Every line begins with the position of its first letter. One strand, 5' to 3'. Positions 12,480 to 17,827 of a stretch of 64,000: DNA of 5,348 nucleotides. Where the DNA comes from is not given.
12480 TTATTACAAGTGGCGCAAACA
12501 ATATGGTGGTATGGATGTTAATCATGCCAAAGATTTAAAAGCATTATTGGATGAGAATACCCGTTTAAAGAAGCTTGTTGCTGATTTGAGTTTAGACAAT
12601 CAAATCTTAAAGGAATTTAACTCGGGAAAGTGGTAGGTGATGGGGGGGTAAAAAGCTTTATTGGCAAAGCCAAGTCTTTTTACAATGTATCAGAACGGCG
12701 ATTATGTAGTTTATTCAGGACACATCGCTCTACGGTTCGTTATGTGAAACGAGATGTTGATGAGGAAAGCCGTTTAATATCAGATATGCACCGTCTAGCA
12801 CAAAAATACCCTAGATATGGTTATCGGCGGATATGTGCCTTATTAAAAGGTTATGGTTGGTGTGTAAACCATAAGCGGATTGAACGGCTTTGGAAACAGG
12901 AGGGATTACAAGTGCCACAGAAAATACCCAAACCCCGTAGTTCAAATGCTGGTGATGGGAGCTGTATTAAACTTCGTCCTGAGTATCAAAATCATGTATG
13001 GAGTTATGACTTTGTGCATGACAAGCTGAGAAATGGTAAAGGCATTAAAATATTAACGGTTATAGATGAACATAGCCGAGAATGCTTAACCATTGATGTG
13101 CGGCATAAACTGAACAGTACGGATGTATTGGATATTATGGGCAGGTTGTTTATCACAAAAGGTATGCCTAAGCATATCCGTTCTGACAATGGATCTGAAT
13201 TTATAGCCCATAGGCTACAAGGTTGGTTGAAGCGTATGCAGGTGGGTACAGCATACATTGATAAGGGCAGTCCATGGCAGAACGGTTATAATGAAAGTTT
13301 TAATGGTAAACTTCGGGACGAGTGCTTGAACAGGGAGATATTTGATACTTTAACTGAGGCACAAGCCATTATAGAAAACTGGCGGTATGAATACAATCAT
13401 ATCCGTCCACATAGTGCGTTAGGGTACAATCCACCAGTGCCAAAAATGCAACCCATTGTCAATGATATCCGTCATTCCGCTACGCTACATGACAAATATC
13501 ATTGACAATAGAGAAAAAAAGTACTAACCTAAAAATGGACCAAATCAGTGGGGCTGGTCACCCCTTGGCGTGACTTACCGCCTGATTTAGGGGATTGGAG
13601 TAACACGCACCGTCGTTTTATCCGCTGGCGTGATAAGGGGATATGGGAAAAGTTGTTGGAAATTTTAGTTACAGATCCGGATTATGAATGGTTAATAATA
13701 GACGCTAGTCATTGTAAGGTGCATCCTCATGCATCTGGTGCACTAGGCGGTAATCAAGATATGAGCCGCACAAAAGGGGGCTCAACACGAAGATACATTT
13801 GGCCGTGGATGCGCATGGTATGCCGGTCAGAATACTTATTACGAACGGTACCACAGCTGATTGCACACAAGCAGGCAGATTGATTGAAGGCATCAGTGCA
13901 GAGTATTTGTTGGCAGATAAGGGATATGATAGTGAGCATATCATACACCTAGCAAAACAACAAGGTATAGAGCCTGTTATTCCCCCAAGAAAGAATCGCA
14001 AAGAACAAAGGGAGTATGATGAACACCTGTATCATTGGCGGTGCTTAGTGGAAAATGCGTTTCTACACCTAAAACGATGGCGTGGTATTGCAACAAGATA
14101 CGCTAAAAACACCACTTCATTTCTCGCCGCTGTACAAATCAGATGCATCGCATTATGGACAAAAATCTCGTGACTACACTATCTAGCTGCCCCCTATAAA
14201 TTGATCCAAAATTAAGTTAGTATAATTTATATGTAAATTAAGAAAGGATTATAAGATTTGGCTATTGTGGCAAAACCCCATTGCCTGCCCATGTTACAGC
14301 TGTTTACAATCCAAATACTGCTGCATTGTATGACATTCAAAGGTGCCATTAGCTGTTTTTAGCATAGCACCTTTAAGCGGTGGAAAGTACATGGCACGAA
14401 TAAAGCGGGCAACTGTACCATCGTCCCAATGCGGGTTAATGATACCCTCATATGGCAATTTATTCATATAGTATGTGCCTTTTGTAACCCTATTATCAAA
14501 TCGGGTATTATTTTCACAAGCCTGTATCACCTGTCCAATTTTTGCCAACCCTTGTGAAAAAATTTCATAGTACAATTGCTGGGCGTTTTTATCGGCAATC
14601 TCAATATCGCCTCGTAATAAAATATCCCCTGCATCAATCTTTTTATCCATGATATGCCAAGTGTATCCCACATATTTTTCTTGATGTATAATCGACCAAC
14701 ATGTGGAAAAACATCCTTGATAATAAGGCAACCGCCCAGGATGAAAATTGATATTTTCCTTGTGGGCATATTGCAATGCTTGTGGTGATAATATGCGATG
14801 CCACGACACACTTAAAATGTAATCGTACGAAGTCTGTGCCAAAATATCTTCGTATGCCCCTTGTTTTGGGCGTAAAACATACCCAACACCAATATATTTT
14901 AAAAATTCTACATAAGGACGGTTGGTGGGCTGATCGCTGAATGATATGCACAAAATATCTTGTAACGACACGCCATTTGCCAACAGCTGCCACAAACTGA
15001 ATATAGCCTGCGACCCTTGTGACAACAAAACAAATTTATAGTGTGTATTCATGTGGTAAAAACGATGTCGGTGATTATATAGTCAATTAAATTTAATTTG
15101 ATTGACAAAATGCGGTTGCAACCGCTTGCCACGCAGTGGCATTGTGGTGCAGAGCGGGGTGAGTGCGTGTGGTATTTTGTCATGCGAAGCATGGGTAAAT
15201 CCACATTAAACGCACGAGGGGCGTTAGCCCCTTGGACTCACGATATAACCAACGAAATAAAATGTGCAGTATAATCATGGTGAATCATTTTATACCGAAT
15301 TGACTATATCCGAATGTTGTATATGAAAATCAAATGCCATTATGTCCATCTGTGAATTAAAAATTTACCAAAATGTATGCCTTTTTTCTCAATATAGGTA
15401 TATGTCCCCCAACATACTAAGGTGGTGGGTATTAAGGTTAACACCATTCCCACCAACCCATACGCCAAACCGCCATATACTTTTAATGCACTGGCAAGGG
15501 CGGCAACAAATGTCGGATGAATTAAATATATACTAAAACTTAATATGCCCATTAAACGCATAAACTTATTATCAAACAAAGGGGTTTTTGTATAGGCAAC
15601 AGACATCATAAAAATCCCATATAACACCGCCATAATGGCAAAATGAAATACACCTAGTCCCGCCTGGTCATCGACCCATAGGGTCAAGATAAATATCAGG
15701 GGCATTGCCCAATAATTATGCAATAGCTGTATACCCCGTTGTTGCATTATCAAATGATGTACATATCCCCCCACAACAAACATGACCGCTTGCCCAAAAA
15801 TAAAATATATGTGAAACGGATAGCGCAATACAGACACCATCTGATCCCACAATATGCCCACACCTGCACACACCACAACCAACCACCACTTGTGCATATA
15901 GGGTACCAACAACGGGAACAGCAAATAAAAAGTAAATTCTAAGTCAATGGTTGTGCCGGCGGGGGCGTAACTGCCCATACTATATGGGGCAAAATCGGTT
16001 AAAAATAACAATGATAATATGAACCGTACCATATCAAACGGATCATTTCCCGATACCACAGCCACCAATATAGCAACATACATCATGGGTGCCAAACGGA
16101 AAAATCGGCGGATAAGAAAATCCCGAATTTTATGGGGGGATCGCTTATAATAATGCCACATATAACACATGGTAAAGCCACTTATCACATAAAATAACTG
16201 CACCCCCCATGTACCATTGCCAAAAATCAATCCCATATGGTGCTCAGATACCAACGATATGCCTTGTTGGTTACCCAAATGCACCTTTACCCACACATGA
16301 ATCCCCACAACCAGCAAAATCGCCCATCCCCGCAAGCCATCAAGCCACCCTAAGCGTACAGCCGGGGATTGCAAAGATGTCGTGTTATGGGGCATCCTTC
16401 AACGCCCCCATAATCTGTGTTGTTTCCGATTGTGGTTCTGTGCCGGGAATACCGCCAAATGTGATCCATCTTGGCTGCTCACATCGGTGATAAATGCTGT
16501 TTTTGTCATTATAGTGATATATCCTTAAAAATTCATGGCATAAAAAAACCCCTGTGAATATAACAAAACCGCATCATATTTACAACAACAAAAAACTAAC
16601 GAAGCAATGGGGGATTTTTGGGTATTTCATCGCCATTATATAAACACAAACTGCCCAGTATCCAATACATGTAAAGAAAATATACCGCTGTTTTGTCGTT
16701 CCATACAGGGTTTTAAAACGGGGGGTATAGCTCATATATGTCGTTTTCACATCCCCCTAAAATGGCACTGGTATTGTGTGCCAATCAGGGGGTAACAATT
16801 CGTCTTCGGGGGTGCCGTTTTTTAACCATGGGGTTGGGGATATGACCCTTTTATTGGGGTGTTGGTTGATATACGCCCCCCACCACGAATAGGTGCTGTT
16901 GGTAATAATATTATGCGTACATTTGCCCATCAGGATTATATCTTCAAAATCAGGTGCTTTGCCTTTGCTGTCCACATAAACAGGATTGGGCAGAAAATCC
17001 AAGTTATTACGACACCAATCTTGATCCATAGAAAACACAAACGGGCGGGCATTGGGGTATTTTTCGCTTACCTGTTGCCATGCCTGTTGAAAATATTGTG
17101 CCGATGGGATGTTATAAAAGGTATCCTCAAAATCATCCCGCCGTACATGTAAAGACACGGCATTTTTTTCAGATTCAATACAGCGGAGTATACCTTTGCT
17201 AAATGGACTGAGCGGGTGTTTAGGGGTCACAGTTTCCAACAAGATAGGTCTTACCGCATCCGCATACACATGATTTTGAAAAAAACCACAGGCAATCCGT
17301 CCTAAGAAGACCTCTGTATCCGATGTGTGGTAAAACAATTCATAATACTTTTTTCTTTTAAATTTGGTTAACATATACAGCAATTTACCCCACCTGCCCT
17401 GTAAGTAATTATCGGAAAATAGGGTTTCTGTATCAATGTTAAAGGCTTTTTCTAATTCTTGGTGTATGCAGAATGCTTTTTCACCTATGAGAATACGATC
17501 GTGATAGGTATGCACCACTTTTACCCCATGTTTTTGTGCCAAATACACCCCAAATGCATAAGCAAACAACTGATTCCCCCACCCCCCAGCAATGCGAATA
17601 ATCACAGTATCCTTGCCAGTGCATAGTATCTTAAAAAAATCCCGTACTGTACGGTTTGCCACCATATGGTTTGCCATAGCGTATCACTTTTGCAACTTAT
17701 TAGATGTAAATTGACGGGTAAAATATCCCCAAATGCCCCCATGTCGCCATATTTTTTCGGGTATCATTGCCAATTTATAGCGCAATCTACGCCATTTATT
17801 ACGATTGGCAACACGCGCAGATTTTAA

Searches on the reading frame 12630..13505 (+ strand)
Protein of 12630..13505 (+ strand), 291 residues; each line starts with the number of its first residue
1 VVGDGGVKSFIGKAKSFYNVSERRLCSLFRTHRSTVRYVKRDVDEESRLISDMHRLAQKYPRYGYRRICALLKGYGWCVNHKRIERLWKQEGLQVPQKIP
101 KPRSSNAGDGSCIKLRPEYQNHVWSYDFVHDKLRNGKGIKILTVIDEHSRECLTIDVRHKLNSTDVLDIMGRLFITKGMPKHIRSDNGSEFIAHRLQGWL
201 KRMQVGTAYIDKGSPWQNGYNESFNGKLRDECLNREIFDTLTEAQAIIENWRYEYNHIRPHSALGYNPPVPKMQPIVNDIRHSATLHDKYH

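Call 17: search_protein_families(library=pfam, proteins=[window:12630-13505:+], max_evalue=0.001)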
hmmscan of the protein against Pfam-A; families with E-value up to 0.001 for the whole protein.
window:12630-13505:+ (291 aa): 5 families
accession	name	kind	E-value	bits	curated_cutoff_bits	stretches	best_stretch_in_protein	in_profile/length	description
PF13683.12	rve_3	-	2.5e-27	94.9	26.5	1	204-269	2-67/67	Integrase core domain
PF00665.32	rve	-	6.1e-18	65.4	32.6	1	120-215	4-102/102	Integrase core domain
PF13276.12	HTH_21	-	2.1e-13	50.7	28.1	1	48-98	5-57/60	HTH-like domain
PF13333.12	rve_2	-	3.2e-07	30.8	22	1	222-270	1-49/56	Integrase core domain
PF24764.1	rva_4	-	9e-06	26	26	1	120-193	7-78/194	Integrase core domain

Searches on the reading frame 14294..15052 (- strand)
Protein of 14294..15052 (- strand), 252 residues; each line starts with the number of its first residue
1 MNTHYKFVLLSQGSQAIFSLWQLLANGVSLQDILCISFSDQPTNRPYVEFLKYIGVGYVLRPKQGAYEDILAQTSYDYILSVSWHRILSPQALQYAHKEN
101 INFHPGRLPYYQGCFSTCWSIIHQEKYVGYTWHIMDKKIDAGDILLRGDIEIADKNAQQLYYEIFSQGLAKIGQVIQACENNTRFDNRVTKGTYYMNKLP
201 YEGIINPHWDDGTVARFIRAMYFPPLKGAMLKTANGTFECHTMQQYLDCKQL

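Call 17: search_protein_families(library=pfam, proteins=[window:14294-15052:-], max_evalue=0.001)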
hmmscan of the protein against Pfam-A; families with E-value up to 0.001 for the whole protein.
window:14294-15052:- (252 aa): 1 family
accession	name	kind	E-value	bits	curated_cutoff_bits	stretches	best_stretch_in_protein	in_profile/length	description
PF00551.24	Formyl_trans_N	-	4.2e-15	56.4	26.1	1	67-161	71-165/181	Formyl transferase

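Call 69: search_protein_families(library=ncbifam, proteins=[window:14294-15052:-], max_evalue=0.001)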
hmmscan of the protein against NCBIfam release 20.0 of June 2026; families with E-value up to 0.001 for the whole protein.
window:14294-15052:- (252 aa): 7 families
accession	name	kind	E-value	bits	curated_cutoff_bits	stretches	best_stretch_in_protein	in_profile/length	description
NF005414.0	PRK06988.1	equivalog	1.2e-20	73.8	316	1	56-235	56-239/311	formyltransferase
NF005998.1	PRK08125.1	equivalog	2.5e-17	62.5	777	1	69-230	69-232/649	bifunctional UDP-4-amino-4-deoxy-L-arabinose formyltransferase/UDP-glucuronic acid oxidase ArnA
TIGR00460.1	fmt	equivalog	5.7e-14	51.9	201.5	1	71-179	75-184/315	methionyl-tRNA formyltransferase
NF005755.0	PRK07579.1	equivalog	1.2e-12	48.2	238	1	76-226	66-218/245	dTDP-4-amino-4,6-dideoxyglucose formyltransferase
TIGR00639.1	PurN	equivalog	4.3e-12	45.9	150.1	1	71-159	75-163/192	phosphoribosylglycinamide formyltransferase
NF004684.0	PRK06027.1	subfamily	0.00012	21.9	223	1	67-152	157-242/286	formyltetrahydrofolate deformylase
TIGR00655.1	PurU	equivalog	0.00063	19.4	285.95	1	68-155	153-240/280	formyltetrahydrofolate deformylase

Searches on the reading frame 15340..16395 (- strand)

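Call 17: search_protein_families(library=pfam, proteins=[window:15340-16395:-], max_evalue=0.001)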
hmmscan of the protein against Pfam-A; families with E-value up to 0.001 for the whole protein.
window:15340-16395:- (351 aa): 1 family
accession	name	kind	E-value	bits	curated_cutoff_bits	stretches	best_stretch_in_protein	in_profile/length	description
PF01757.29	Acyl_transf_3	-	4e-24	85.7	31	1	16-327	2-324/326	Acyltransferase domain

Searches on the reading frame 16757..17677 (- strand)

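Call 17: search_protein_families(library=pfam, proteins=[window:16757-17677:-], max_evalue=0.001)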
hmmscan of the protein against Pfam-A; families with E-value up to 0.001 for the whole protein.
window:16757-17677:- (306 aa): 1 family
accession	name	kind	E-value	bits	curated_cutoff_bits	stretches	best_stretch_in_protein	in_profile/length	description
PF01531.22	Glyco_transf_11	-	2.5e-22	79.9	23.9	1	59-282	54-277/298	Glycosyl transferase family 11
